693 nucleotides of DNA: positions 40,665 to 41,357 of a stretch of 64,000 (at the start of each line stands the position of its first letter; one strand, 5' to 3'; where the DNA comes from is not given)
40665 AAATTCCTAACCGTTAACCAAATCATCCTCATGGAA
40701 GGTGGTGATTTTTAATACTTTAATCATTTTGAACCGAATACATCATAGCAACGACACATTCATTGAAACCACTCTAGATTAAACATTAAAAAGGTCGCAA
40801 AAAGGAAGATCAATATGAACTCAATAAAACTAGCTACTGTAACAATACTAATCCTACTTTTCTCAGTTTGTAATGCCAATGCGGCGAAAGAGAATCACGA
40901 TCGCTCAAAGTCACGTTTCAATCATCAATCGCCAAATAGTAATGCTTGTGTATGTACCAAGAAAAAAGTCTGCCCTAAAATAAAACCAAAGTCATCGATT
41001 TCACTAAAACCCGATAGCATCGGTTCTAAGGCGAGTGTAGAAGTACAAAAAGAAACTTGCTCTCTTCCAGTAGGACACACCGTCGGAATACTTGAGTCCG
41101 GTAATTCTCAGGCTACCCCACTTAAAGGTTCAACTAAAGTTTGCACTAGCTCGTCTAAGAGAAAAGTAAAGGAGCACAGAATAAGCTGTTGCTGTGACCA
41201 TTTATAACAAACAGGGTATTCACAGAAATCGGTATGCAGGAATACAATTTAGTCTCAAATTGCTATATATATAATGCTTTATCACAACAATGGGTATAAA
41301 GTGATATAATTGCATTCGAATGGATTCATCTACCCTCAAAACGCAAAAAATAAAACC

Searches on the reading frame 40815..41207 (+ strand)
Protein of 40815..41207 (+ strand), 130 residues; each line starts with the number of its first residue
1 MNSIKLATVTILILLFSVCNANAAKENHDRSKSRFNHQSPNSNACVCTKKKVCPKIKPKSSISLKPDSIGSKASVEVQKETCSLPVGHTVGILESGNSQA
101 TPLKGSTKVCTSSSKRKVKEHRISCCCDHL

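Call 4: search_protein_families(library=pfam, proteins=[window:40815-41207:+], max_evalue=0.1)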
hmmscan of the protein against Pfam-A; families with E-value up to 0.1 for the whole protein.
window:40815-41207:+ (130 aa): 0 families

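Call 5: search_protein_families(library=ncbifam, proteins=[window:40815-41207:+], max_evalue=0.1)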
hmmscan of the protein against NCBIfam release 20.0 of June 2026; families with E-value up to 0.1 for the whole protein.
window:40815-41207:+ (130 aa): 0 families

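Call 94: search_protein_families(library=padloc, proteins=[window:40815-41204:+], max_evalue=0.001)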
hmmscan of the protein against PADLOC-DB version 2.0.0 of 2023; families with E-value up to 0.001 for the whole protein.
window:40815-41204:+ (130 aa): 0 families
